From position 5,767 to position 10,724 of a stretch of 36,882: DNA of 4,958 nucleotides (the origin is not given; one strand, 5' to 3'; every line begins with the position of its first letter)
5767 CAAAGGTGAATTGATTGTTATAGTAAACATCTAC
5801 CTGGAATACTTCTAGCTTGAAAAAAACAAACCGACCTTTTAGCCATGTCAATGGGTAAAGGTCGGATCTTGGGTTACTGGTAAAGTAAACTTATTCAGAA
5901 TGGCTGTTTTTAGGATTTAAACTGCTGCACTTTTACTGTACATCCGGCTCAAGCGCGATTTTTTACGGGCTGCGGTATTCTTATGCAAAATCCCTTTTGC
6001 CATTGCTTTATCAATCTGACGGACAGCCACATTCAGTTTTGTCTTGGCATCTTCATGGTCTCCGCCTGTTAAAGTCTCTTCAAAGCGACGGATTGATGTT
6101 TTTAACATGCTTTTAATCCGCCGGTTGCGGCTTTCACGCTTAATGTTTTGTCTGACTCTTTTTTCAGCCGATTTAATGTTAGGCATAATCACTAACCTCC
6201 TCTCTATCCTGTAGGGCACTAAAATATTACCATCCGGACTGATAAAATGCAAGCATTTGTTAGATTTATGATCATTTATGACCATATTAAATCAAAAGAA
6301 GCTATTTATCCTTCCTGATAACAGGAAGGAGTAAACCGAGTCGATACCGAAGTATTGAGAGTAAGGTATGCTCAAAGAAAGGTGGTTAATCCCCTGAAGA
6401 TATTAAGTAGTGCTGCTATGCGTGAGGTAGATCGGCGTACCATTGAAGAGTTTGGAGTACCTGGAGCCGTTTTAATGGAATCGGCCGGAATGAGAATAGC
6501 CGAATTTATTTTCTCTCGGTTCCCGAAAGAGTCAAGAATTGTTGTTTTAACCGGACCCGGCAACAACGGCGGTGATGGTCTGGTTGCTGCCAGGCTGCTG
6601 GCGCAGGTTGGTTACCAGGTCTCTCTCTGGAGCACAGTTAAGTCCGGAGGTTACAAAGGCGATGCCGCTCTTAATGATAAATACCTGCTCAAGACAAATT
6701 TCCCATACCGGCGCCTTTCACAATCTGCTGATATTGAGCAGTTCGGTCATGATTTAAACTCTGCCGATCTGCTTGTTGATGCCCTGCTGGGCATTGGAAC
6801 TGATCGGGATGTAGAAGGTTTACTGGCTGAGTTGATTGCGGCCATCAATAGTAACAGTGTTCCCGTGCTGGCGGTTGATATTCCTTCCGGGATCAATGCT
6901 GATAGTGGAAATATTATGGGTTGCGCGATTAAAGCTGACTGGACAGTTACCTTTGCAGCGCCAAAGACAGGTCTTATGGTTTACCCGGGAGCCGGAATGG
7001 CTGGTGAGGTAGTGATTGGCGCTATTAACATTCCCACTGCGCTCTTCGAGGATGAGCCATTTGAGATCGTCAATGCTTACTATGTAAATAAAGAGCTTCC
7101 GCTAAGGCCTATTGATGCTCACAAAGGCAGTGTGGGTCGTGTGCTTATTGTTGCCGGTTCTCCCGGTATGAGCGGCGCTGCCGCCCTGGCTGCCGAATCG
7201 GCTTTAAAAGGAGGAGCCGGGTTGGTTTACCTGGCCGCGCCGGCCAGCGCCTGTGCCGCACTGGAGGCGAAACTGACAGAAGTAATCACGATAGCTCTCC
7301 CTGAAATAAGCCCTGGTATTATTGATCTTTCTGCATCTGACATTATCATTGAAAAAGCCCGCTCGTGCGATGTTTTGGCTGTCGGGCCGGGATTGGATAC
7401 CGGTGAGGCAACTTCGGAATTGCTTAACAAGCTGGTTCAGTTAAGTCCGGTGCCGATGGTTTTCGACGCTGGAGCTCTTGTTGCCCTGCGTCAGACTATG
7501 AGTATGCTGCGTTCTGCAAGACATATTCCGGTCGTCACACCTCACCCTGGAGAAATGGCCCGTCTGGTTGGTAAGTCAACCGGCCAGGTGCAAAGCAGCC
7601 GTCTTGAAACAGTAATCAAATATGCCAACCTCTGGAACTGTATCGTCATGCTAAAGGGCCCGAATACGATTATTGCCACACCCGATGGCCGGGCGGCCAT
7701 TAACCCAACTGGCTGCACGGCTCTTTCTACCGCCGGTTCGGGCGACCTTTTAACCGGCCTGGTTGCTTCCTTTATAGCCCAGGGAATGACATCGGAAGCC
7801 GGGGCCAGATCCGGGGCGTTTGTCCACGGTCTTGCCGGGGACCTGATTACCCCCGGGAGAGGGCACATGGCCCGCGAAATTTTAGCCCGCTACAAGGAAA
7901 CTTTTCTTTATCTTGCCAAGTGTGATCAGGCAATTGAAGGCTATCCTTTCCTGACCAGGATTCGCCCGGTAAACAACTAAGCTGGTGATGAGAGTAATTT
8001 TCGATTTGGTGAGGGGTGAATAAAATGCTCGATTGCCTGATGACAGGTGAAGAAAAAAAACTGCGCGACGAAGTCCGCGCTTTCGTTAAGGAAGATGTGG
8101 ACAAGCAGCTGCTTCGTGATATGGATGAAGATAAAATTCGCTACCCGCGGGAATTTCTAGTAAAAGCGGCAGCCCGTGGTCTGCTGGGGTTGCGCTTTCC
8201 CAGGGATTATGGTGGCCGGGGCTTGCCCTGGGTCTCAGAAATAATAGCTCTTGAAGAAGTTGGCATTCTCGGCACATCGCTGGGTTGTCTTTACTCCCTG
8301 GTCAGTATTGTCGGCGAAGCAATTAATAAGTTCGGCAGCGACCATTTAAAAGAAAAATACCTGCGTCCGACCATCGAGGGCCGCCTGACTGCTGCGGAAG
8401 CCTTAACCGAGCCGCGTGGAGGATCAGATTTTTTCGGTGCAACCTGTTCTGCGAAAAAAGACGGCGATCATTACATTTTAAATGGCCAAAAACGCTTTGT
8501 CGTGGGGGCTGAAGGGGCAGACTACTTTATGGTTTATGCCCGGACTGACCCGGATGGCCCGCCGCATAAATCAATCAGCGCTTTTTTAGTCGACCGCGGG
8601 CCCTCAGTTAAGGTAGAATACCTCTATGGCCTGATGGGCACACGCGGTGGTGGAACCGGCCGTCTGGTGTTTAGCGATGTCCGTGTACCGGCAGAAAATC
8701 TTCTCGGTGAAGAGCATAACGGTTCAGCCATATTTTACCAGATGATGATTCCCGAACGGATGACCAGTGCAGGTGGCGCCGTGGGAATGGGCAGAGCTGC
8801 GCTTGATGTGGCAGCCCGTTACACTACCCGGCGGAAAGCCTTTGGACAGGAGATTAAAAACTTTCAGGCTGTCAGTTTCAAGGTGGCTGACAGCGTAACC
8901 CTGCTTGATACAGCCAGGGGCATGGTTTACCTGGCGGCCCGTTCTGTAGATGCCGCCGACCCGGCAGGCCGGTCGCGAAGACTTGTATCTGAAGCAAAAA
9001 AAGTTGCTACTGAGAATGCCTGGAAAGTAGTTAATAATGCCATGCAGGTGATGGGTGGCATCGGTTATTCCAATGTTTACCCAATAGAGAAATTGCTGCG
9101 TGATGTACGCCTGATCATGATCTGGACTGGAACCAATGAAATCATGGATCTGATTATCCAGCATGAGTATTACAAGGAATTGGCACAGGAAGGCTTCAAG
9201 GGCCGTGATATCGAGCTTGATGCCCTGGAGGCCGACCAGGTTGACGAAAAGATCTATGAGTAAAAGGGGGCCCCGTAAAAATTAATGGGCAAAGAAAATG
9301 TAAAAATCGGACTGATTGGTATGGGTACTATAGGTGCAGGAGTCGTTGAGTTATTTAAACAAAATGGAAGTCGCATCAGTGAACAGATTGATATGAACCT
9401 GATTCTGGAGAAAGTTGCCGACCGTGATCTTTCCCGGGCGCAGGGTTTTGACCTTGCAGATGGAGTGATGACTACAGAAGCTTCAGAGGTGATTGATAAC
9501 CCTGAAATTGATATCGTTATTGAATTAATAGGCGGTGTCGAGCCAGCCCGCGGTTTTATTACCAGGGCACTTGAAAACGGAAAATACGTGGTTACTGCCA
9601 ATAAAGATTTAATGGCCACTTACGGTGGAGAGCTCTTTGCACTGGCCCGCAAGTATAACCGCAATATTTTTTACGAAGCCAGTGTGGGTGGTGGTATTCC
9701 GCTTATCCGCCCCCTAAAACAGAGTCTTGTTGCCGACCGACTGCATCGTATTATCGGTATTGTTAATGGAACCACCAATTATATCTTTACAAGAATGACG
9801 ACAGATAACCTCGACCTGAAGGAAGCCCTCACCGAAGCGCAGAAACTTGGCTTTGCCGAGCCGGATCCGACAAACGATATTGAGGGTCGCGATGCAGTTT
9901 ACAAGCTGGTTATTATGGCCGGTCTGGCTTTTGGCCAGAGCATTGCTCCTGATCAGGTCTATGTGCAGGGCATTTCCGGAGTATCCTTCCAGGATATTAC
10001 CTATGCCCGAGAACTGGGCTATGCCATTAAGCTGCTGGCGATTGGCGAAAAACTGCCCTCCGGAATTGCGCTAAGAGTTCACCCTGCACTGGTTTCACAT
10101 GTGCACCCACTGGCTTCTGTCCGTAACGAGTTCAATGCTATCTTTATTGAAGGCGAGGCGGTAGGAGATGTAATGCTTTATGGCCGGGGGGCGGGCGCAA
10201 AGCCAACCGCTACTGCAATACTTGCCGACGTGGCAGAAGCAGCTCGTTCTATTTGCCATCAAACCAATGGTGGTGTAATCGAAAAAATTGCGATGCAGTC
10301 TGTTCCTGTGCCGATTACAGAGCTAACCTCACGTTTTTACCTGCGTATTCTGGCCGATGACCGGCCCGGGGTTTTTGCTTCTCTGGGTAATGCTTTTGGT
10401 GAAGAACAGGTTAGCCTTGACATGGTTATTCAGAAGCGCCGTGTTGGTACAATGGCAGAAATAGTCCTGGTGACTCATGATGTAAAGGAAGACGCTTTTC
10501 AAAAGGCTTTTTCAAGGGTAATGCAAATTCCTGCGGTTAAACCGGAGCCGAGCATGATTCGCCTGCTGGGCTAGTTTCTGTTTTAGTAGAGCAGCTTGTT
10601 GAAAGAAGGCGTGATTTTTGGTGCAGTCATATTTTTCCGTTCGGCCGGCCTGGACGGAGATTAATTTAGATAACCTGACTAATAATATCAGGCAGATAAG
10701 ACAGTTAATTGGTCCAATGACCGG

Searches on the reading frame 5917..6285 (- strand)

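Call 64: search_protein_families(library=pfam, proteins=[window:5917-6285:-], max_evalue=0.000001)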
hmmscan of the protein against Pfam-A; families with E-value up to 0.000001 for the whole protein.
window:5917-6285:- (122 aa): 1 family
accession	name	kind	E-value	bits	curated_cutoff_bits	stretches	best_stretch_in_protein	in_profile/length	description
PF01649.23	Ribosomal_S20p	-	3e-30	105.1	29.5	1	35-115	1-81/83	Ribosomal protein S20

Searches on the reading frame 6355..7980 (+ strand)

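Call 64: search_protein_families(library=pfam, proteins=[window:6355-7980:+], max_evalue=0.000001)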
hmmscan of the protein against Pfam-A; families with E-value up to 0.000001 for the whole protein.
window:6355-7980:+ (541 aa): 2 families
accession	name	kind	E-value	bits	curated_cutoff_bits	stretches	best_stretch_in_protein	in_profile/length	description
PF03853.21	YjeF_N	-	8.1e-49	166.3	24.9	1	38-206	2-169/169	YjeF-related protein N-terminus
PF01256.23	Carb_kinase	-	4.8e-48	164.2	27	1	263-504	1-229/242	NAD(P)H-hydrate dehydratase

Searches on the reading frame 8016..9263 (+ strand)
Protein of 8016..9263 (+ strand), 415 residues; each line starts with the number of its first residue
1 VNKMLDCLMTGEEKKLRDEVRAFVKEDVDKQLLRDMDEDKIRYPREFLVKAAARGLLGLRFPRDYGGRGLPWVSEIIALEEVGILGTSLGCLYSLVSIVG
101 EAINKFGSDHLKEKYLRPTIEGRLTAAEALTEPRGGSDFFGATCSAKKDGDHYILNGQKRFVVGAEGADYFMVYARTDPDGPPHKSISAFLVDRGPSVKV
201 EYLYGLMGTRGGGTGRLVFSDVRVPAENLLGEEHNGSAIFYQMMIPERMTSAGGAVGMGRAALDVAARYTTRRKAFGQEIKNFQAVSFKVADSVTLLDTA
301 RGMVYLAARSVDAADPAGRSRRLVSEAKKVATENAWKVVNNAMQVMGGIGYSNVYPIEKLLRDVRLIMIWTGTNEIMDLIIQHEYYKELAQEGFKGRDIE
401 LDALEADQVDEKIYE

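Call 64: search_protein_families(library=pfam, proteins=[window:8016-9263:+], max_evalue=0.000001)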
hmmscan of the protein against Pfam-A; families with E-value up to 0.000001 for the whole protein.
window:8016-9263:+ (415 aa): 5 families
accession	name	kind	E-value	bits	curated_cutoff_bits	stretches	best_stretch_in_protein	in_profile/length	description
PF00441.29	Acyl-CoA_dh_1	-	2.2e-33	116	22.4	1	236-383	3-147/150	Acyl-CoA dehydrogenase, C-terminal domain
PF02771.21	Acyl-CoA_dh_N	-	1.9e-25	89.9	22.9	1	11-122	2-112/113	Acyl-CoA dehydrogenase, N-terminal domain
PF02770.24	Acyl-CoA_dh_M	-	2.9e-20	72.7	33.3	1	128-222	2-97/97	Acyl-CoA dehydrogenase, middle domain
PF08028.16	Acyl-CoA_dh_2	-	5.9e-17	62.6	22.7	1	251-374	3-133/134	Acyl-CoA dehydrogenase, C-terminal domain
PF22924.1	ACOX_C_alpha1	-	1.6e-08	34.9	27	0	241-379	1-162/169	Acyl-CoA oxidase, C-alpha1 domain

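Call 84: search_protein_families(library=ncbifam, proteins=[window:8016-9260:+], max_evalue=1e-10)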
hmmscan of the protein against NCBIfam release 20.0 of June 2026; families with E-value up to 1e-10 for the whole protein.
window:8016-9260:+ (415 aa): 19 families
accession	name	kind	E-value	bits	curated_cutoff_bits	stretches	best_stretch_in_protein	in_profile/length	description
NF042972.1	AcrlCoAredClosAcrC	equivalog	2.2e-77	260.3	640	1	6-384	2-375/378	acryloyl-CoA reductase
NF045552.1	GlutCoADH_Des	equivalog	1.6e-64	218.6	470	1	9-382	5-376/387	glutaryl-CoA dehydrogenase Acd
NF058590.1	AcCoDHFadEBacil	equivalog_domain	2.4e-63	214.6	600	1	10-387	22-412/586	acyl-CoA dehydrogenase FadE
NF053553.1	prodigi_MBC_PigA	equivalog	1.9e-60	205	500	1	7-382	3-376/381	prodigiosin MBC biosynthesis dehydrogenase PigA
NF043006.1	CyhCrbnylCoADH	equivalog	2.9e-58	197.7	650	1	12-388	7-378/380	cyclohexane-1-carbonyl-CoA dehydrogenase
NF042439.1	SulpropCoADesulf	equivalog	2.7e-57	194.2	600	1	21-382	5-367/379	3-sulfinopropanoyl-CoA desulfinase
NF045652.1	ProlPCPDhRedW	equivalog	8.7e-56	189.3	650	1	12-377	3-365/376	L-prolyl-[peptidyl-carrier protein] dehydrogenase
NF008997.0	PRK12341.1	equivalog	5.4e-55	187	537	1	6-387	2-378/382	acyl-CoA dehydrogenase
TIGR03207.1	cyc_hxne_CoA_dh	equivalog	2e-45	155.2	575.35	1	15-384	7-370/372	cyclohexanecarboxyl-CoA dehydrogenase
NF002885.1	PRK03354.1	equivalog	2.1e-40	138.9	540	1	8-384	4-372/378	crotonobetainyl-CoA dehydrogenase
TIGR03203.1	pimD_small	equivalog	5.9e-33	114.5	652.7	1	10-369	5-358/378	pimeloyl-CoA dehydrogenase small subunit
NF049984.1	Rv1679_FadE16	equivalog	1.4e-28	100.2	600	1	34-374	17-354/371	Rv1679 family acyl-CoA dehydrogenase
NF052270.1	Staph_DH_FadE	equivalog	1.2e-27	96.7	600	1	103-383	117-391/400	acyl-CoA dehydrogenase FadE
TIGR03204.1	pimC_large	equivalog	1.3e-27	96.7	623.85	1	9-289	4-283/395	pimeloyl-CoA dehydrogenase large subunit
NF037942.1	ac_ACP_DH_MbtN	equivalog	1e-20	73.8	700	1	19-377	4-357/376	mycobactin biosynthesis acyl-ACP dehydrogenase MbtN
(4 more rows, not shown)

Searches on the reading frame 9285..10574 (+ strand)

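Call 64: search_protein_families(library=pfam, proteins=[window:9285-10574:+], max_evalue=0.000001)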
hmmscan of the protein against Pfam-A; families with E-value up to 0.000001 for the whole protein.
window:9285-10574:+ (429 aa): 3 families
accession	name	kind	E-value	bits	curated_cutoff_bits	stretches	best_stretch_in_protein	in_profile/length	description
PF00742.24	Homoserine_dh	-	1.6e-62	210.9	22.9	1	139-316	1-172/173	Homoserine dehydrogenase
PF03447.22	NAD_binding_3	-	1.5e-20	74.5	24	1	12-131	1-116/116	Homoserine dehydrogenase, NAD binding domain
PF01842.31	ACT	-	1.8e-10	40.8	27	1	352-414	2-63/66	ACT domain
